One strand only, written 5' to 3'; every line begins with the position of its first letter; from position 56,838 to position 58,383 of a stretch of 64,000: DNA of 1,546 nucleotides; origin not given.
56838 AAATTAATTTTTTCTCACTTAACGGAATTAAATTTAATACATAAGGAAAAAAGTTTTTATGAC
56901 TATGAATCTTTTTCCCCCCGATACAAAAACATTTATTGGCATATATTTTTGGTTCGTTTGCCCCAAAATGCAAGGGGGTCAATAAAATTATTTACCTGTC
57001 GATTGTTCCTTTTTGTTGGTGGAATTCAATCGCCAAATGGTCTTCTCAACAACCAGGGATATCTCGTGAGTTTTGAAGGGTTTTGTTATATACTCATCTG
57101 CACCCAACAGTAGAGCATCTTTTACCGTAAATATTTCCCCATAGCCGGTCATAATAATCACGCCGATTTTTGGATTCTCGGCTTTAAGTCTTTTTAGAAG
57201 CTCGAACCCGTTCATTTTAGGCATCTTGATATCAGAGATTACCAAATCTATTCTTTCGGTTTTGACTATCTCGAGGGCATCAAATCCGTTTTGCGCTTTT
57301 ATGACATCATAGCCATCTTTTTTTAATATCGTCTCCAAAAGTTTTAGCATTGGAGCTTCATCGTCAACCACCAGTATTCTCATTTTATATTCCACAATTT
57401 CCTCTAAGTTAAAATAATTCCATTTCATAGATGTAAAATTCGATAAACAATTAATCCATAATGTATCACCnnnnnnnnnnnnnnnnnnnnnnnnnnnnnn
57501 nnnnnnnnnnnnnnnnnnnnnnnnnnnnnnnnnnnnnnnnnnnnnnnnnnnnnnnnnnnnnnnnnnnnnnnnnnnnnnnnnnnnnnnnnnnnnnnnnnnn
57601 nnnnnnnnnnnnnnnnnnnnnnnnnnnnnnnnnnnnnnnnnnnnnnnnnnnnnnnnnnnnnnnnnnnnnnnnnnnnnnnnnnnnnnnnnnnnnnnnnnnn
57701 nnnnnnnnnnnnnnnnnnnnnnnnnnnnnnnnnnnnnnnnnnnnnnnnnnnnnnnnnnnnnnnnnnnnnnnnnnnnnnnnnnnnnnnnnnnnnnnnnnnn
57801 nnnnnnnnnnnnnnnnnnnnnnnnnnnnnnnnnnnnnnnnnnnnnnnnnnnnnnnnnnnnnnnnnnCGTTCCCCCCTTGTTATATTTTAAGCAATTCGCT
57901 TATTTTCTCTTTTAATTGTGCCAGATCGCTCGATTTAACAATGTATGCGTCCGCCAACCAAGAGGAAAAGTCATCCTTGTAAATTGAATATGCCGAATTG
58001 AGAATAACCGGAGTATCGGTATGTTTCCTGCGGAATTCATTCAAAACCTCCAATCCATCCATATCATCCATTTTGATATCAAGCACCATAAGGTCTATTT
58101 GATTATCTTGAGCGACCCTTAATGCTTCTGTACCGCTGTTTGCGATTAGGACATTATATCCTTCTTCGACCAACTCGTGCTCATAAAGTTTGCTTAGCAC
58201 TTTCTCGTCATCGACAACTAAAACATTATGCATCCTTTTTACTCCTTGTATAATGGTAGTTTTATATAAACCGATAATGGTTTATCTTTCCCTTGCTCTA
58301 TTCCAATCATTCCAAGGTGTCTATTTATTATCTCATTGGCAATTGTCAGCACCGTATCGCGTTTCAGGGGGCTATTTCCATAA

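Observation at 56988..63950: Seven-kb sensory operon (PilZ, GAF, GAF-kinase, three small helical proteins, two receivers) feeding directly into the flagellar promoter region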

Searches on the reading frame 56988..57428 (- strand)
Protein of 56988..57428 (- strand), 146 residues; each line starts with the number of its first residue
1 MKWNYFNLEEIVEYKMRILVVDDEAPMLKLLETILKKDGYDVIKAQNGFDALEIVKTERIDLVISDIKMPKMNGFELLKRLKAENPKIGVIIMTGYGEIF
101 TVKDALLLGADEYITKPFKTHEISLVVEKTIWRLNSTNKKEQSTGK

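Call 3: search_protein_families(library=pfam, proteins=[window:56988-57428:-], max_evalue=0.1)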
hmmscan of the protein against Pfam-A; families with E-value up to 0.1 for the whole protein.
window:56988-57428:- (146 aa): 3 families
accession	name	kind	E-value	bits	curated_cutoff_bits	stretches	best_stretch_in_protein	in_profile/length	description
PF00072.30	Response_reg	-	1.9e-33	115.4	30.2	1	18-125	1-108/111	Response regulator receiver domain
PF18428.7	BRCT_3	-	0.016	15.7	26.1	1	15-71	5-60/102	BRCA1 C Terminus (BRCT) domain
PF03709.21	OKR_DC_1_N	-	0.064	14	29.3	1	30-114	8-90/111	Orn/Lys/Arg decarboxylase, N-terminal domain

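Call 4: search_protein_families(library=ncbifam, proteins=[window:56988-57428:-], max_evalue=0.1)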
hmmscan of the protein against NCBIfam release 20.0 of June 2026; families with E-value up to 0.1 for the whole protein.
window:56988-57428:- (146 aa): 108 families (the best 25 are shown)
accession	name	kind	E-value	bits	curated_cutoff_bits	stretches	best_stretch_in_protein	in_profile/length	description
NF053512.1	nitric_RR_NosR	exception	3.8e-31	108.5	400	1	18-141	1-125/422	response regulator c-di-GMP phosphodiesterase, NosR family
NF008469.0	PRK11361.1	equivalog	2.7e-29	102.2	714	1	16-139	5-127/461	acetoacetate metabolism transcriptional regulator AtoC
NF045944.1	ResRegRpaBCyano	equivalog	4.3e-27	95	330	1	19-142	1-123/229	response regulator transcription factor RpaB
NF033120.0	vanR_FM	exception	1.5e-26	93.5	460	1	16-142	4-129/231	vancomycin resistance response regulator transcription factor, VanR-F/VanR-M family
NF006900.1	PRK09390.1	equivalog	1.3e-25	90.1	255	1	15-143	4-132/203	response regulator FixJ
NF007135.0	PRK09581.1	equivalog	4.5e-25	88.4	474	1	16-126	3-115/457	PleD family two-component system response regulator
NF033117.2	vanR_ACDEGLN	exception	5.7e-25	88.2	350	1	18-143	1-125/226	VanR-ABDEGLN family response regulator transcription factor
NF012227.0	AdeR_RR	equivalog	1.1e-24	87.3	340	1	16-142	12-137/239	efflux system response regulator transcription factor AdeR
NF007689.0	PRK10365.1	equivalog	1.6e-24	86.6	760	1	14-139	4-129/441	sigma-54-dependent response regulator transcription factor ZraR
NF051870.1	NAssimRespRegNtrX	equivalog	2.3e-24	86.1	600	1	17-132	3-120/452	nitrogen assimilation response regulator NtrX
NF040534.1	resp_reg_YycF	equivalog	2.6e-24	85.7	340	1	17-143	2-127/231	response regulator YycF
NF008034.0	PRK10766.1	equivalog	5.2e-24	85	275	1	16-144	3-130/231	two-component system response regulator TorR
TIGR01818.1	ntrC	equivalog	5.3e-24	84.8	558.6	1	18-143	1-126/463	nitrogen regulation protein NR(I)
NF045991.1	RespRegCtrARhodob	equivalog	4.6e-23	82.1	350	1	16-133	1-118/224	response regulator transcription factor CtrA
NF011695.0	PRK15115.1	equivalog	4.8e-22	78.3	763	1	16-131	7-122/445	two-component system response regulator GlrR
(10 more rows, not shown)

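Call 58: search_solved_structures(query=window:56988-57395:-, max_evalue=1e-10)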
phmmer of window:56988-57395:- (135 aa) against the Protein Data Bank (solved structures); distinct sequences matched with E-value up to 1e-10: 188 (the best 60 are shown).
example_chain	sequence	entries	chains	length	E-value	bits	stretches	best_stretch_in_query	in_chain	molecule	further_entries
6ifh_A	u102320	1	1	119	7.1e-26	93.9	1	6-116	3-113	Sporulation initiation phosphotransferase F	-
1pey_A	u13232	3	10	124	2.7e-25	92.1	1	6-119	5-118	Sporulation initiation phosphotransferase F | SPORULATION RESPONSE REGULATORY PROTEIN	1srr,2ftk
1f51_E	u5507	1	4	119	3.9e-25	91.5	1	6-118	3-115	SPORULATION INITIATION PHOSPHOTRANSFERASE F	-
1fsp_A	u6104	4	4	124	7.2e-25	90.7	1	6-119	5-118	STAGE 0 SPORULATION PROTEIN F | SPORULATION RESPONSE REGULATORY PROTEIN | Sporulation initiation phosphotransferase F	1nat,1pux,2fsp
3q15_C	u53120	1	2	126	7.5e-25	90.6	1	6-119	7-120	Sporulation initiation phosphotransferase F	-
2jvj_A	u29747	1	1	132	1.3e-24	89.8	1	6-120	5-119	Sporulation initiation phosphotransferase F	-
2jvi_A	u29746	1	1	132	2.2e-24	89.1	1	6-120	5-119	Sporulation initiation phosphotransferase F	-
2jvk_A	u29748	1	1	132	2.6e-24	88.9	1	6-120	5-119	Sporulation initiation phosphotransferase F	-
1mvo_A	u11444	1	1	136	1.9e-23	86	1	5-120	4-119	PhoP response regulator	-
9xzo_A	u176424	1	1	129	3.1e-22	82.1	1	6-118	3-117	De novo protein M1X0B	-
3jte_A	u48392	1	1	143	7.1e-21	77.8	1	6-130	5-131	Response regulator receiver protein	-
5x5j_A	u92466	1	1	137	1.1e-20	77.1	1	7-128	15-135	AdeR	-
5xjp_A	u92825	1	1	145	1.2e-20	77.1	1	7-128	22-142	AdeR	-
9ji3_J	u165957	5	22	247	1.7e-20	76.5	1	5-129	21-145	DNA-binding response regulator | Possible two component system response transcriptional positive regulator PhoP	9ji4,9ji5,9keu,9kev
3r0j_A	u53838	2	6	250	1.8e-20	76.5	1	5-129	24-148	POSSIBLE TWO COMPONENT SYSTEM RESPONSE TRANSCRIPTIONAL POSITIVE REGULATOR PHOP | Response regulator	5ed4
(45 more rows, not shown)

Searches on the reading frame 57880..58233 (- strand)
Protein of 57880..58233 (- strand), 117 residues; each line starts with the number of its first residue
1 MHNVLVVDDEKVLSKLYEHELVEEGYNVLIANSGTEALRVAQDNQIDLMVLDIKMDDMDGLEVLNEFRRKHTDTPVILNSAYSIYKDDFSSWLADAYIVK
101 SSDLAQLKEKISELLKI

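Call 3: search_protein_families(library=pfam, proteins=[window:57880-58233:-], max_evalue=0.1)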
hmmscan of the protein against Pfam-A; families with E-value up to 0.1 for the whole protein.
window:57880-58233:- (117 aa): 4 families
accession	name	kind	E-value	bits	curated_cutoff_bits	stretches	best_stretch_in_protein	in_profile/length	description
PF00072.30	Response_reg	-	2.1e-22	79.8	30.2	1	4-111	1-110/111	Response regulator receiver domain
PF03709.21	OKR_DC_1_N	-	0.0054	17.4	29.3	1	18-83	10-73/111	Orn/Lys/Arg decarboxylase, N-terminal domain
PF20274.4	cREC_REC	-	0.013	16.5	27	1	5-84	3-77/88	Cyclic-phosphate processing Receiver domain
PF06506.16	PrpR_N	-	0.058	13.4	29.1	1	20-93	23-93/167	Propionate catabolism activator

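Call 4: search_protein_families(library=ncbifam, proteins=[window:57880-58233:-], max_evalue=0.1)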
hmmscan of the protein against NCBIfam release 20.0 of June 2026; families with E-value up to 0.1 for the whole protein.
window:57880-58233:- (117 aa): 104 families (the best 25 are shown)
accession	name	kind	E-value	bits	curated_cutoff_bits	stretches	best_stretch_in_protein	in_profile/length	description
NF011695.0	PRK15115.1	equivalog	1.5e-18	66.9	763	1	3-87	8-92/445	two-component system response regulator GlrR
NF008469.0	PRK11361.1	equivalog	1.7e-18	66.6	714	1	2-112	5-117/461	acetoacetate metabolism transcriptional regulator AtoC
NF045944.1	ResRegRpaBCyano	equivalog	1.9e-18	66.7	330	1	5-116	1-113/229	response regulator transcription factor RpaB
NF040534.1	resp_reg_YycF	equivalog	2e-18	66.5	340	1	3-83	2-81/231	response regulator YycF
TIGR01387.1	cztR_silR_copR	subfamily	8.2e-18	64.8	279.2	1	4-116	1-115/218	heavy metal response regulator transcription factor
NF007135.0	PRK09581.1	equivalog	1.8e-17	63.3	474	1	3-101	4-106/457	PleD family two-component system response regulator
NF033120.0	vanR_FM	exception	4.9e-17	62.3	460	1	3-99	5-102/231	vancomycin resistance response regulator transcription factor, VanR-F/VanR-M family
NF007969.0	PRK10693.1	equivalog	1.4e-16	60.4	329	1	3-87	9-93/337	two-component system response regulator RssB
NF012227.0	AdeR_RR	equivalog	5.6e-16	58.7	340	1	3-100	13-111/239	efflux system response regulator transcription factor AdeR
NF008199.0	PRK10955.1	equivalog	1.2e-15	58.1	341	1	1-101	1-101/232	envelope stress response regulator transcription factor CpxR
NF012023.0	PRK15479.1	equivalog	1.4e-15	57.5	337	1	4-116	3-117/224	transcriptional regulator TctD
NF053854.1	RespRegPhoBBctds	equivalog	1.5e-15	57.2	270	1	4-116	1-116/225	two-component system response regulator PhoB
NF033117.2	vanR_ACDEGLN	exception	1.8e-15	57.1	350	1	4-101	1-99/226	VanR-ABDEGLN family response regulator transcription factor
NF045505.1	RR_RssB_Pseudo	equivalog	2.6e-15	56.4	700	1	3-112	7-119/394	two-component system response regulator RssB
NF045991.1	RespRegCtrARhodob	equivalog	5.5e-15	55.7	350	1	4-111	3-112/224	response regulator transcription factor CtrA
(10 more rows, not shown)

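Call 59: search_solved_structures(query=window:57880-58233:-, max_evalue=1e-8)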
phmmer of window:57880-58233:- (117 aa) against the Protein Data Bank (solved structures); distinct sequences matched with E-value up to 1e-8: 45.
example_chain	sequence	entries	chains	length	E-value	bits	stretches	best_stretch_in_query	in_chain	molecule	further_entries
3a0r_B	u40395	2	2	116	4.2e-28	101.1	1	1-115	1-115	Response regulator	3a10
3a0u_A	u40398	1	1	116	4.3e-28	101.1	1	1-115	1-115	Response regulator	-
9xzo_A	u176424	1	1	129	1e-15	61.2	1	2-115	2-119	De novo protein M1X0B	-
3f6p_A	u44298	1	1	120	7e-15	58.6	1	3-107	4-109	Transcriptional regulatory protein yycF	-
2zwm_A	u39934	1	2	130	8.5e-15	58.3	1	3-108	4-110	Transcriptional regulatory protein yycF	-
8fk2_A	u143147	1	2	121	1.4e-14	57.7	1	1-101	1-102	Putative response regulator CovR VicR-like protein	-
1nxo_A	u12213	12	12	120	2.2e-14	57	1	1-116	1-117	DNA-binding response regulator | Response regulator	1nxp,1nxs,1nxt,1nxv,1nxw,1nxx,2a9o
6ifh_A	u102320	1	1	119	3.6e-14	56.3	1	2-116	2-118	Sporulation initiation phosphotransferase F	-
6eb7_A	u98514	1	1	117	4.3e-14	56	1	3-116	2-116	DNA-binding response regulator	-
6is3_C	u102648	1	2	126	1.2e-13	54.7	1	3-115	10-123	Response regulator ArlR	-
6is1_A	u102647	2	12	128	1.2e-13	54.6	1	3-115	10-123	Response regulator ArlR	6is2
1ys6_A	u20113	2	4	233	3.1e-13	53.3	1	3-116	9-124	Transcriptional regulatory protein prrA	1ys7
1mvo_A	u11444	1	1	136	4.2e-13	52.9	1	3-87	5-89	PhoP response regulator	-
4uhj_A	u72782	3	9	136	9.8e-13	51.7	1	1-88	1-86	TRANSCRIPTIONAL REGULATORY PROTEIN CPXR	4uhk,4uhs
5ep0_A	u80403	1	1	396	3.7e-12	49.8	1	3-111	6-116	Putative repressor protein luxO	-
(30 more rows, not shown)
